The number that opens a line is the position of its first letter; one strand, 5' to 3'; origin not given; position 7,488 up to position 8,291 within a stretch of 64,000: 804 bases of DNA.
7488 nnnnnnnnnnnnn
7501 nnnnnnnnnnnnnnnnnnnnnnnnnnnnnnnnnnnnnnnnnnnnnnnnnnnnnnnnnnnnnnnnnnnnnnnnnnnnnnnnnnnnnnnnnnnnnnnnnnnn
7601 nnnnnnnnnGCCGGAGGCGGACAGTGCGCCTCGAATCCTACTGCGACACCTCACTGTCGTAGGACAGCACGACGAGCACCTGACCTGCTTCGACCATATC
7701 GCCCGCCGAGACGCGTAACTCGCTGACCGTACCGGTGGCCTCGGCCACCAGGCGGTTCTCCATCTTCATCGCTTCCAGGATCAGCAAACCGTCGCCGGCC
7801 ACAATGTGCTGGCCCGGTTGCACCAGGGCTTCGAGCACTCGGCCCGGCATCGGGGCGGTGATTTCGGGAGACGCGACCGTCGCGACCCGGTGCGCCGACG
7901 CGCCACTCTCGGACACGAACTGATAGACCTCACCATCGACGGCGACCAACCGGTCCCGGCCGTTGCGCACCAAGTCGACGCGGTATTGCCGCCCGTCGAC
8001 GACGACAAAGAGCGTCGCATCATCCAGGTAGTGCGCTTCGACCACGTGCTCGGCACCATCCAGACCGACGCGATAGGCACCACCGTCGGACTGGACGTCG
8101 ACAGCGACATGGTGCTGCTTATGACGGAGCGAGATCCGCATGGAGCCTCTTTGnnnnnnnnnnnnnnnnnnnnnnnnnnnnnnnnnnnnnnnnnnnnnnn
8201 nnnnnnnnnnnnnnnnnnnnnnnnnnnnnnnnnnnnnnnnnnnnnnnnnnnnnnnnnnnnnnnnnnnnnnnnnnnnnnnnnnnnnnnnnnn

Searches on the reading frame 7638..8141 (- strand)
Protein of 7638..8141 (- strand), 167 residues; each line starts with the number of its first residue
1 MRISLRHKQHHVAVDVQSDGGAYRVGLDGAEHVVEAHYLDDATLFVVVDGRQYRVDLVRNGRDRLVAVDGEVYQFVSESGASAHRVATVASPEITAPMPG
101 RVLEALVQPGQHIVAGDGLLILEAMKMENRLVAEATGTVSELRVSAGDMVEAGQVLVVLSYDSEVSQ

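Call 12: search_protein_families(library=pfam, proteins=[window:7638-8141:-], max_evalue=0.001)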
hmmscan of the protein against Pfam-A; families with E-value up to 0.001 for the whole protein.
window:7638-8141:- (167 aa): 6 families
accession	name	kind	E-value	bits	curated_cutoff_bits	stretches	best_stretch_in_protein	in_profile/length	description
PF00364.28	Biotin_lipoyl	-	4.8e-20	71.6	22.1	1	93-159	2-73/73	Biotin-requiring enzyme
PF13533.13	Biotin_lipoyl_2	-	2.1e-08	34.2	29.8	1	137-159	9-31/32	Biotin-lipoyl like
PF13437.12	HlyD_3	-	4.7e-07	30.9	22.2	0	94-134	2-39/106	HlyD family secretion protein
PF21139.3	BT_MCC_alpha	-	3.5e-05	24.6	31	1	2-75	41-113/118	Methylcrotonyl-CoA carboxylase, alpha-subunit, BT domain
PF16576.10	HlyD_D23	-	6e-05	22.9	30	0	130-164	110-144/214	Barrel-sandwich domain of CusB or HlyD membrane-fusion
PF21385.2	ACCA_BT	-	0.00095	19.4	27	0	17-69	61-113/120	Acetyl-CoA carboxylase, BT domain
